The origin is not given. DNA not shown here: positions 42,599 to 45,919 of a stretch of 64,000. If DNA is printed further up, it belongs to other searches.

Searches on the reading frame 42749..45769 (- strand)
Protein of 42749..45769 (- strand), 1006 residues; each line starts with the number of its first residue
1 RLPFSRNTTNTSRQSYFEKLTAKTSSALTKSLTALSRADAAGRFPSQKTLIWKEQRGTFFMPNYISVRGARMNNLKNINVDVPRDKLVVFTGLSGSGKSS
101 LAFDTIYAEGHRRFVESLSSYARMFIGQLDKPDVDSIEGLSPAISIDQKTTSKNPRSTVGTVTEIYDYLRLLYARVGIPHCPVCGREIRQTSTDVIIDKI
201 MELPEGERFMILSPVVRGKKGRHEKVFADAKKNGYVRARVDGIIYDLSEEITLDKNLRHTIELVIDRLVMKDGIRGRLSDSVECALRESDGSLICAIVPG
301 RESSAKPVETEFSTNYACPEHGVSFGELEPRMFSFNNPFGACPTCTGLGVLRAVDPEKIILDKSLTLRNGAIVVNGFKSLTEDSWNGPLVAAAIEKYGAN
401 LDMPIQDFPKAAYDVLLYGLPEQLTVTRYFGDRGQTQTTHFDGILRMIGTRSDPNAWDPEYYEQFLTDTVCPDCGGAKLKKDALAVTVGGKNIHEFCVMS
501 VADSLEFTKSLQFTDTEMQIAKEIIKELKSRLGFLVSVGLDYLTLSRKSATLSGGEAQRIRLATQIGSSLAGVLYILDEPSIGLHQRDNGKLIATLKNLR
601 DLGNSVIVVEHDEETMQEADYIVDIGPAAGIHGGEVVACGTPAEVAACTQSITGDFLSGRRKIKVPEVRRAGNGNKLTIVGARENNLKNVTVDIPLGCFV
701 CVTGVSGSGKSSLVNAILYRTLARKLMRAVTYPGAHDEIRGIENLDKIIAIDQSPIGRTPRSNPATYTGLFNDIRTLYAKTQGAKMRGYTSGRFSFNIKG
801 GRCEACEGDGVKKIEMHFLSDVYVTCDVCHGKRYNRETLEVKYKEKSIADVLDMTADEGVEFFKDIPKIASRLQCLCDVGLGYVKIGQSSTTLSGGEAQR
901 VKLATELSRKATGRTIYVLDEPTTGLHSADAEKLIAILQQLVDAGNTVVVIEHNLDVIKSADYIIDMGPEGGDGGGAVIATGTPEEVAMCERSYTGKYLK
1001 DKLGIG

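Call 9: search_protein_families(library=padloc, proteins=[window:42749-45769:-], max_evalue=0.001)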
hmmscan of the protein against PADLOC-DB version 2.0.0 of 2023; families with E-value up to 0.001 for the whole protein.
window:42749-45769:- (1006 aa): 16 families
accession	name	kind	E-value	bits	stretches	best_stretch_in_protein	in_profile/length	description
PDLC04135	mad3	-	3.1e-104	347.5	2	684-999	10-368/374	mads_3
PDLC04140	mad8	-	3.2e-40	136.6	2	681-959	7-238/314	mads_8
PDLC03878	NsnB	-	1.8e-08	32.6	0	692-719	16-43/345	-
PDLC04242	PDC-M01A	-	1.5e-07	28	0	548-611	400-465/566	-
PDLC02914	ATPase-Toprim_I-B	-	1.8e-07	28.7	0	686-724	14-46/443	-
PDLC04175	HEC-01A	-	7.8e-07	26.5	0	890-944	246-299/363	-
PDLC02915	ATPase-Toprim_I-B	-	7.8e-07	26.3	0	901-959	243-300/623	-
PDLC04176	HEC-01A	-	2.8e-06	25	0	905-961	268-324/371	-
PDLC03859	LmuB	-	9.4e-06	23.1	0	687-719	13-46/611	-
PDLC00285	PtuA1|PtuA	-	1.7e-05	22.3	0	698-770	27-85/432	AAA ATPase domain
PDLC02980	AriA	-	3e-05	22.1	0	899-943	243-288/304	-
PDLC04164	AriA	-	5.9e-05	20.8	0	892-946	171-225/253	-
PDLC04178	HEC-01A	-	0.00036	17.7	0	692-740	23-73/399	-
PDLC00293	PtuA1|PtuA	-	0.00064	16.8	0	677-721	6-51/527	AAA ATPase domain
PDLC04244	PDC-M01A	-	0.00078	16.4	0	885-951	318-384/482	-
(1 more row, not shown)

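Call 10: search_protein_families(library=pfam, proteins=[window:42749-45769:-], max_evalue=0.00001)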
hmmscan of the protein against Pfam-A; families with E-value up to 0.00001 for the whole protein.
window:42749-45769:- (1006 aa): 9 families
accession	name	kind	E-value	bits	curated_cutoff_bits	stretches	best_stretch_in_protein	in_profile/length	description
PF17760.6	UvrA_inter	-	1.8e-37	128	23.3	1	192-297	2-107/109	UvrA interaction domain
PF00005.33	ABC_tran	-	4.4e-20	73.1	25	0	882-924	98-137/137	ABC transporter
PF17755.6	UvrA_DNA-bind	-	6.6e-17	62.2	23.2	1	355-451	1-95/110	UvrA DNA-binding domain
PF02463.25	SMC_N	-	2e-14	54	40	0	687-720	13-47/220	RecF/RecN/SMC N terminal domain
PF20703.3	nSTAND1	-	1.4e-08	35.3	27.1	0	683-724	19-60/379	Novel STAND NTPase 1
PF13191.12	AAA_16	-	1.2e-07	32.8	32.6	0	698-739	25-63/167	AAA ATPase domain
PF13555.12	AAA_29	-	4.9e-07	29.8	27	0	691-718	16-43/61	P-loop containing region of AAA domain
PF03193.22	RsgA_GTPase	-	2.8e-06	27.7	30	0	675-720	84-129/174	RsgA GTPase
PF13304.12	AAA_21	-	6.1e-06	26.9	27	0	899-938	243-283/304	AAA domain, putative AbiEii toxin, Type IV TA system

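Call 44: find_related_loci(query=window:42749-45583:-, collection=genome_contigs, flank=9000)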
Query window:42749-45583:- (944 aa) in genome_contigs; peptide patterns used: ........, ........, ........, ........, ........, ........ (x = any residue, [..] = any of these).
599 stretches matched a pattern (row limit reached: there are more); 586 encode a relative of the query (tblastn E <= 1e-3); the best 80 are kept; 80 distinct loci.
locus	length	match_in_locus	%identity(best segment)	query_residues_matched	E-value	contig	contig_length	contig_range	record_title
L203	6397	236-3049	82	2-942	0e+0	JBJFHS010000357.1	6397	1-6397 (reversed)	MAG: Eubacteriales bacterium isolate PUUB42_bin.021 NODE_9984_length_6397_cov_7.791233, whole genome shotgun sequence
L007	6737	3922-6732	83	2-940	0e+0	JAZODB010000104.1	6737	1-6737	MAG: Eubacteriales bacterium isolate T1900044752_TS20190418.MAGScoT_cleanbin_000145 SGB_2251_k141_3285550, whole genome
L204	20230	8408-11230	82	1-943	0e+0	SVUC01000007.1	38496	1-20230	MAG: Oscillospiraceae bacterium isolate SIG711 NODE_23020_length_38496_cov_1.474341, whole genome shotgun sequence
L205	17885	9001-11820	73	2-943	0e+0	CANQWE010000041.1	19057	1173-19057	MAG: uncultured Clostridia bacterium isolate Lapin-012__bin86 genome assembly, contig: Lapin-012__NODE_3778_length_19057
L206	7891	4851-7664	72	2-941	0e+0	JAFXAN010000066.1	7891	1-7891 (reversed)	MAG: Clostridia bacterium isolate RGIG6239 Sheep_Rectum-2__c406993, whole genome shotgun sequence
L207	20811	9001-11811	72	1-941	0e+0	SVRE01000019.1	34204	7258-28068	MAG: Oscillospiraceae bacterium isolate SIG635 NODE_6402_length_34204_cov_1.645538, whole genome shotgun sequence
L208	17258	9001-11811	71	1-941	0e+0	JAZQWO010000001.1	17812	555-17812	MAG: Eubacteriales bacterium isolate T1900045166_TC20190160.MAGScoT_cleanbin_000001 SGB_5137_k141_1760737, whole genome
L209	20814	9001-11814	71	2-941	0e+0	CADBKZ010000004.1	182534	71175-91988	MAG: uncultured Ruminococcus sp. isolate RUG14066 genome assembly, contig: RUG14066_asm_4, whole genome shotgun sequence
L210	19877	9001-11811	69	1-943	0e+0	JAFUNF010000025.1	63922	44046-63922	MAG: Clostridia bacterium isolate RGIG4648 Roe_deer_Rectum-4__c3702, whole genome shotgun sequence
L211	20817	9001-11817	72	2-941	0e+0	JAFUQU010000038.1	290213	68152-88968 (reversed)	MAG: Clostridia bacterium isolate RGIG4741 Roe_deer_Rectum.Co__c1900711, whole genome shotgun sequence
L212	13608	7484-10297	71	1-943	0e+0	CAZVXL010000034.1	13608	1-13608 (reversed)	MAG TPA_asm: uncultured Lachnospiraceae bacterium isolate SRP313737_co1_119 genome assembly, contig: NODE_6903_length_13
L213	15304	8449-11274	70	2-942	0e+0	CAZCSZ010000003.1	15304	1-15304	MAG TPA_asm: uncultured Ruminococcus sp. isolate SRP350583_co2_559 genome assembly, contig: NODE_5660_length_15304_cov_7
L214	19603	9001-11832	69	1-941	0e+0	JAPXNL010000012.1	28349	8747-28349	MAG: Clostridia bacterium isolate binned_ad_5.94 NODE_1601_length_28349_cov_1.466267, whole genome shotgun sequence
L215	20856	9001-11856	70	1-944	0e+0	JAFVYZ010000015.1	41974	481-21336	MAG: Clostridia bacterium isolate RGIG5523 Sheep_Colon.Co__c961505, whole genome shotgun sequence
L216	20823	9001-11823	70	2-940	0e+0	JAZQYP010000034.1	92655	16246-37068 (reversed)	MAG: Eubacteriales bacterium isolate T1900045160_TC20190154.MAGScoT_cleanbin_000005 SGB_5038_k141_176748, whole genome s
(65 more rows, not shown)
